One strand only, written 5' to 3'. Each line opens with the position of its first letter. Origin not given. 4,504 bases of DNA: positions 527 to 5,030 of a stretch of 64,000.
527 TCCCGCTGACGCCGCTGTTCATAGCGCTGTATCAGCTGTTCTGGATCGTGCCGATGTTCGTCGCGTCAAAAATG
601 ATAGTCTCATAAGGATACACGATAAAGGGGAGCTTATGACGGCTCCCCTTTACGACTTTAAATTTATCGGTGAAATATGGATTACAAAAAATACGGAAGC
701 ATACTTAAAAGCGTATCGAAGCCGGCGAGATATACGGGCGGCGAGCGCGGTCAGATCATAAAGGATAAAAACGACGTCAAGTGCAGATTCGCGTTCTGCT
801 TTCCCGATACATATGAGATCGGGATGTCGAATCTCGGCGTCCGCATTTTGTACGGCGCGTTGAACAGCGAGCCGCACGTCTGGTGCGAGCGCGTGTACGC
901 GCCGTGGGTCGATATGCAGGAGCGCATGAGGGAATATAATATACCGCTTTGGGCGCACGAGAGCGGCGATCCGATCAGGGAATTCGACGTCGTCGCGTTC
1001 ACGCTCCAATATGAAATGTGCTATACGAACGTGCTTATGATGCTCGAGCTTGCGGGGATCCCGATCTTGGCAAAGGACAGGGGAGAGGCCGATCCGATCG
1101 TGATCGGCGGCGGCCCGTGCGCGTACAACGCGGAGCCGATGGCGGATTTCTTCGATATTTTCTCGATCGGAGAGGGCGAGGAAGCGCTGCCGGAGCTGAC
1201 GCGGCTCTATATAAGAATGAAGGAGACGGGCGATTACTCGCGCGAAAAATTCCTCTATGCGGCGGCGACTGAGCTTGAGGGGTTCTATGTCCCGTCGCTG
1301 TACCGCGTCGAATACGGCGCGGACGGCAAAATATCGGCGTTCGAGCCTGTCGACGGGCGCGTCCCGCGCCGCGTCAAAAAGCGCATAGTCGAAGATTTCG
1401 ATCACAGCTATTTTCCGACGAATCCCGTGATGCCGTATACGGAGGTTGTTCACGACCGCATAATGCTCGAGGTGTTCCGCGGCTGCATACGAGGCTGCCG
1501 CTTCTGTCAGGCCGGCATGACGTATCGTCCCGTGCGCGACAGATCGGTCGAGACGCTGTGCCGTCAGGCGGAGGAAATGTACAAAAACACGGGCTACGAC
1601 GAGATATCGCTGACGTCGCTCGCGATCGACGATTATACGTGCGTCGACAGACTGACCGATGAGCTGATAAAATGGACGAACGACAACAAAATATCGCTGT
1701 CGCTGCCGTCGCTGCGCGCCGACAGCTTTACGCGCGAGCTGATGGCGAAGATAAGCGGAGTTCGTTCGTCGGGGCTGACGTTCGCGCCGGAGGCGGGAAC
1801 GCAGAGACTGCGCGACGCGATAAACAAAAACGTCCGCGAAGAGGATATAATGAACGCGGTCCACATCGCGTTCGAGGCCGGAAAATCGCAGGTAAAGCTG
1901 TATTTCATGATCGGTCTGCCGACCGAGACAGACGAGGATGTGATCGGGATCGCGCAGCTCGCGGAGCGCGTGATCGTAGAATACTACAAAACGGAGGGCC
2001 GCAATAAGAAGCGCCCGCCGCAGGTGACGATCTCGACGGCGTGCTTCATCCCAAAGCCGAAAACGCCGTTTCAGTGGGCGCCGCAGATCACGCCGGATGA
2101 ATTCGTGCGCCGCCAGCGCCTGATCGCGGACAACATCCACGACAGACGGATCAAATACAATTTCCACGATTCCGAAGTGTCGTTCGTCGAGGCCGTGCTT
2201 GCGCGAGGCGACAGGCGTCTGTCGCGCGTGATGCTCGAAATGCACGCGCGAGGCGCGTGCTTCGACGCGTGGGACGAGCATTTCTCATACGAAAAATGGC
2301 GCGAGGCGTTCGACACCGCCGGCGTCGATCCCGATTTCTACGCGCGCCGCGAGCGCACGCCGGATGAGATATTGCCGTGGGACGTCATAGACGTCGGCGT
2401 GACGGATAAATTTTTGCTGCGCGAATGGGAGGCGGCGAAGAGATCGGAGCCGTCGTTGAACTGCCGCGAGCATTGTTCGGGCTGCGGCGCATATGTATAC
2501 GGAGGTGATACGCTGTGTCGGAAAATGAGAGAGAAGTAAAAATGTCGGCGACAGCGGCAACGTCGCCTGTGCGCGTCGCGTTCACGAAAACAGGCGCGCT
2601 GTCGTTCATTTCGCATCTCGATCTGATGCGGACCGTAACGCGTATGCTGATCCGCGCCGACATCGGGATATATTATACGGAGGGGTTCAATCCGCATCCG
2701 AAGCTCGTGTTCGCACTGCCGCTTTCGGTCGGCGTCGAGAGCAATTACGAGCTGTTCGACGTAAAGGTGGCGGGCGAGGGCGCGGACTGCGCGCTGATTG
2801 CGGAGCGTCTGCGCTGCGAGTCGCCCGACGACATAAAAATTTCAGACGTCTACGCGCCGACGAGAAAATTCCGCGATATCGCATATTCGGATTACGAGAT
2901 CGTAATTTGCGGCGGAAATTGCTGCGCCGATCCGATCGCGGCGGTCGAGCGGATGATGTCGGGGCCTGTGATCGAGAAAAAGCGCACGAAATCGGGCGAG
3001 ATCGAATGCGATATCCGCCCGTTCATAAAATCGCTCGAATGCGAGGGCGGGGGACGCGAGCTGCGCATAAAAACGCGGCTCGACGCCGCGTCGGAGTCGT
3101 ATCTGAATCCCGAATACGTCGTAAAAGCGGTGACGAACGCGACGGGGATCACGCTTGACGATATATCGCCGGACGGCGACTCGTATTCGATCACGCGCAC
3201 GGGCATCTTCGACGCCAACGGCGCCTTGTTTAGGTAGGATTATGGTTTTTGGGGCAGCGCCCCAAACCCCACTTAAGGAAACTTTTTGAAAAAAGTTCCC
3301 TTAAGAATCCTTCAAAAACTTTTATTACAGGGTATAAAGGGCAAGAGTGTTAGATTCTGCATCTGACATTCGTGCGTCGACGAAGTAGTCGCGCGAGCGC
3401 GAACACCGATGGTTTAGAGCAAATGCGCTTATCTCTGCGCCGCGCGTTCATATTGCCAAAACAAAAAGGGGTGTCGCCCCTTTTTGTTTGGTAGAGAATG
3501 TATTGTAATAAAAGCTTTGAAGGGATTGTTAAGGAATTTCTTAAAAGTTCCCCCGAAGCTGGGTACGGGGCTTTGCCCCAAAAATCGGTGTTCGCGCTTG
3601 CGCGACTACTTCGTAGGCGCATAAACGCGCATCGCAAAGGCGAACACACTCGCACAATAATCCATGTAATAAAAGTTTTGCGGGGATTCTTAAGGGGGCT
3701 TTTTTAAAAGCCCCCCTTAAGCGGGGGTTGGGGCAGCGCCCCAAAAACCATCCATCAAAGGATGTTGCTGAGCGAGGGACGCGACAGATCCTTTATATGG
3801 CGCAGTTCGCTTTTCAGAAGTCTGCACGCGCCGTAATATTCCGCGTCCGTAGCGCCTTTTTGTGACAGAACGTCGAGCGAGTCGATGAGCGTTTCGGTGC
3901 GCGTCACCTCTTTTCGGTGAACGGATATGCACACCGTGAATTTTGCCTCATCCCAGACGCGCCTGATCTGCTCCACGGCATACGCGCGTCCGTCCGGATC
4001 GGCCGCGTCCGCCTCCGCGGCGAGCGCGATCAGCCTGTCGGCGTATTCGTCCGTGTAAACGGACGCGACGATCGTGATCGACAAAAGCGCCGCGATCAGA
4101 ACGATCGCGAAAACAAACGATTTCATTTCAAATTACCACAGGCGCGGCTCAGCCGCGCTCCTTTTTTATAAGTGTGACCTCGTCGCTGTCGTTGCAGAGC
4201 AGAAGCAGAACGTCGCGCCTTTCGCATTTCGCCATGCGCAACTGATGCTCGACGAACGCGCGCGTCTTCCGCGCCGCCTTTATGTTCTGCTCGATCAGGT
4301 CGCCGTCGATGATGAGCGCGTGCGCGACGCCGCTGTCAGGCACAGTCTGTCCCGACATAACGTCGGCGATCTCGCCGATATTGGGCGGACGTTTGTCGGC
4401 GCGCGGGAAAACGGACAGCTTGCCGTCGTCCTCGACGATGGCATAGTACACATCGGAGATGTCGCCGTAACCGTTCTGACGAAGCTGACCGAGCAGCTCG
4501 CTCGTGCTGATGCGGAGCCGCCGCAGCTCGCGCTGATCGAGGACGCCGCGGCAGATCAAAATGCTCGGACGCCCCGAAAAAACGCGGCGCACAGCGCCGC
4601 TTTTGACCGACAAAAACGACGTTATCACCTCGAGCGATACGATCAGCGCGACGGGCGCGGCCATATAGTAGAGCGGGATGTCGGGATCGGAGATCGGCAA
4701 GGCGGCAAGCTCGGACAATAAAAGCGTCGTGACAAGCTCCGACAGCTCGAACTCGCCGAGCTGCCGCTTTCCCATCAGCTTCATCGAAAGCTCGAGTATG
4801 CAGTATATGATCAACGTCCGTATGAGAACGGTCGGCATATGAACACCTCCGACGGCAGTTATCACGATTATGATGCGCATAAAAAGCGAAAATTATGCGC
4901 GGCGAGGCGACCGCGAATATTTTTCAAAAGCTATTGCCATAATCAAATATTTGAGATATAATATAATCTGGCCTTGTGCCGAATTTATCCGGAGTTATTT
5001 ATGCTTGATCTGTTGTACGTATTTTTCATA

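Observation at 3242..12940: Undescribed 170-180 bp structured repeat family sitting directly behind stop codons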

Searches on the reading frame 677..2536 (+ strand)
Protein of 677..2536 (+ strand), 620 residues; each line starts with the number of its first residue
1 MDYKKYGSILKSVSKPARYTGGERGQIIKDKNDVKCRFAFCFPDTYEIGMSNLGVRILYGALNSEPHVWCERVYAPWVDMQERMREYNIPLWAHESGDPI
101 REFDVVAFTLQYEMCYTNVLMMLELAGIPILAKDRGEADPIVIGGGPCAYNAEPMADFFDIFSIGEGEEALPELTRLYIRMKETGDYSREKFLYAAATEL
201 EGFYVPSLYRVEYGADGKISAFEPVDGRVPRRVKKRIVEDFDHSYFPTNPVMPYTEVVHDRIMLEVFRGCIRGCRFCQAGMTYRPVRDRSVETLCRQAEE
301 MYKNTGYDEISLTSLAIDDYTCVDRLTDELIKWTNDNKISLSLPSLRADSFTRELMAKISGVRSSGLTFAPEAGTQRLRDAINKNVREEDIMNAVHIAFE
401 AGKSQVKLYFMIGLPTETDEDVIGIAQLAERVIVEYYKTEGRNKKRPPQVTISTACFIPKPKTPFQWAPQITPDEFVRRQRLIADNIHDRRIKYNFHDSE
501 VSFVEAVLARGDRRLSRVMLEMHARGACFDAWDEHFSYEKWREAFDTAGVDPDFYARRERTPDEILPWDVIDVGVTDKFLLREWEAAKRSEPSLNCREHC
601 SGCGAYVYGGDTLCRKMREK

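Call 22: search_protein_families(library=pfam, proteins=[window:677-2536:+])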
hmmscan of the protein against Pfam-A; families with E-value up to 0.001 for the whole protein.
window:677-2536:+ (620 aa): 3 families
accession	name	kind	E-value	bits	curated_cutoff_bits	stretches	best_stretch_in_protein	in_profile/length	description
PF19864.5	Radical_SAM_N2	-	7.5e-63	211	29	1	54-206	1-151/151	Radical SAM proteins, N-terminal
PF04055.27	Radical_SAM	-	2.7e-19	70.4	29.5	1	265-428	2-165/166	Radical SAM superfamily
PF02310.24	B12-binding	-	0.00075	19.8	32.1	0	102-174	51-120/121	B12 binding domain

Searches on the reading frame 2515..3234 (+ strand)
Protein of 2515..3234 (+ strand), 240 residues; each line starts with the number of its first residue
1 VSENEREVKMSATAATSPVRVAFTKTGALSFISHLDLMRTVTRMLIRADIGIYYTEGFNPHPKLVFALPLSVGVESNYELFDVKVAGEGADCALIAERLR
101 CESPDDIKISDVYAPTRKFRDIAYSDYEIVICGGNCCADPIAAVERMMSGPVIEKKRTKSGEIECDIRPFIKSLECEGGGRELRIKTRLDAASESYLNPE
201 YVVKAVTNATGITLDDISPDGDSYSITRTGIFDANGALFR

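Call 21: find_encoding_contigs(protein=window:2515-3234:+, flank=3000, max_places=10)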
Protein window:2515-3234:+ (240 aa): no gene with exactly this product is on record in the collection.

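Call 22: search_protein_families(library=pfam, proteins=[window:2515-3234:+])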
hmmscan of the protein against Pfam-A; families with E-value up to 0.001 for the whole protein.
window:2515-3234:+ (240 aa): 1 family
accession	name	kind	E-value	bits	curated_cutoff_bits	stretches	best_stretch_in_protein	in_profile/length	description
PF10105.14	DUF2344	-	4.7e-44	150.8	23.8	1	19-199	2-176/176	Uncharacterized protein conserved in bacteria (DUF2344)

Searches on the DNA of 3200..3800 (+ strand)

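Call 70: search_rna_families(source=window, start=3200, end=3800, threshold=evalue, max_evalue=5)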
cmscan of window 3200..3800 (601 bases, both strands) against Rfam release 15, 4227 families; matches with E-value up to 5: 9.
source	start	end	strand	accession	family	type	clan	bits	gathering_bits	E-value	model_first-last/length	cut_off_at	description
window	3463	3570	-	RF00082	SraG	Gene; sRNA;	-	19.4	50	0.68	1-177/177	no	SraG RNA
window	3728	3751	+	RF01785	blv_FSE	Cis-reg; frameshift_element;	-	19.2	34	0.44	1-27/27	no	ribosomal frameshift site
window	3460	3489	+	RF04341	Plastid-psbJ-5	Cis-reg;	CL00152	18.9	53.1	1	1-59/59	no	Plastid-psbJ-5 3UTR RNA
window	3459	3488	-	RF04341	Plastid-psbJ-5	Cis-reg;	CL00152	18.1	53.1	1.7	1-59/59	no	Plastid-psbJ-5 3UTR RNA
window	3272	3305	-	RF03585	mir-3938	Gene; miRNA;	-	17.4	94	1.3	25-64/88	no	mir-3938 microRNA precursor family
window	3444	3491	+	RF02056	STnc390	Gene; sRNA;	-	16.4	50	1.1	1-60/60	no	Salmonella sRNA STnc390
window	3697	3712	+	RF00032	Histone3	Cis-reg;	-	16.1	34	0.22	6-21/46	no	Histone 3' UTR stem-loop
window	3659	3721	-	RF01259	snR63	Gene; snRNA; snoRNA; CD-box;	CL00061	13.8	50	0.31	1-255/255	no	Small nucleolar RNA snR63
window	3280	3344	+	RF02777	OppA_thermometer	Cis-reg; thermoregulator;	-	12.3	290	0.72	1-304/304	no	OppA 5' UTR thermometer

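Call 71: search_dna_similar(query=window:3238-3420:+, collection=plasmids, mode=distant, max_rows=10)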
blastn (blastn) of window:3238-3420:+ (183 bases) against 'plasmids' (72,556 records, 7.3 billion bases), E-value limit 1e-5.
No match.

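Call 72: search_dna_similar(query=window:3238-3420:+, collection=phages, mode=distant, max_rows=10)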
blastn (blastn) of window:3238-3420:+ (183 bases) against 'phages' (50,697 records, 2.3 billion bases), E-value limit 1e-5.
No match.

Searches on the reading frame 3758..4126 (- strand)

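Call 22: search_protein_families(library=pfam, proteins=[window:3758-4126:-])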
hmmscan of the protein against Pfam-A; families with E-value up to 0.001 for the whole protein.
window:3758-4126:- (123 aa): 1 family
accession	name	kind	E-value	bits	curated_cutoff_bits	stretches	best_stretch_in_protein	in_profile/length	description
PF14276.11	DUF4363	-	2.4e-10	40.8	27.5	1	24-122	10-107/107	Domain of unknown function (DUF4363)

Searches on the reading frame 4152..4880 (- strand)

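Call 22: search_protein_families(library=pfam, proteins=[window:4152-4880:-])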
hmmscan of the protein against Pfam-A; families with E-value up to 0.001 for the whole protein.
window:4152-4880:- (243 aa): 1 family
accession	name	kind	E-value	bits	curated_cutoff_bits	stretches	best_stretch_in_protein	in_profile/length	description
PF04239.17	DUF421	-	8.5e-30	103.3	23.6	1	93-227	2-126/129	YetF C-terminal domain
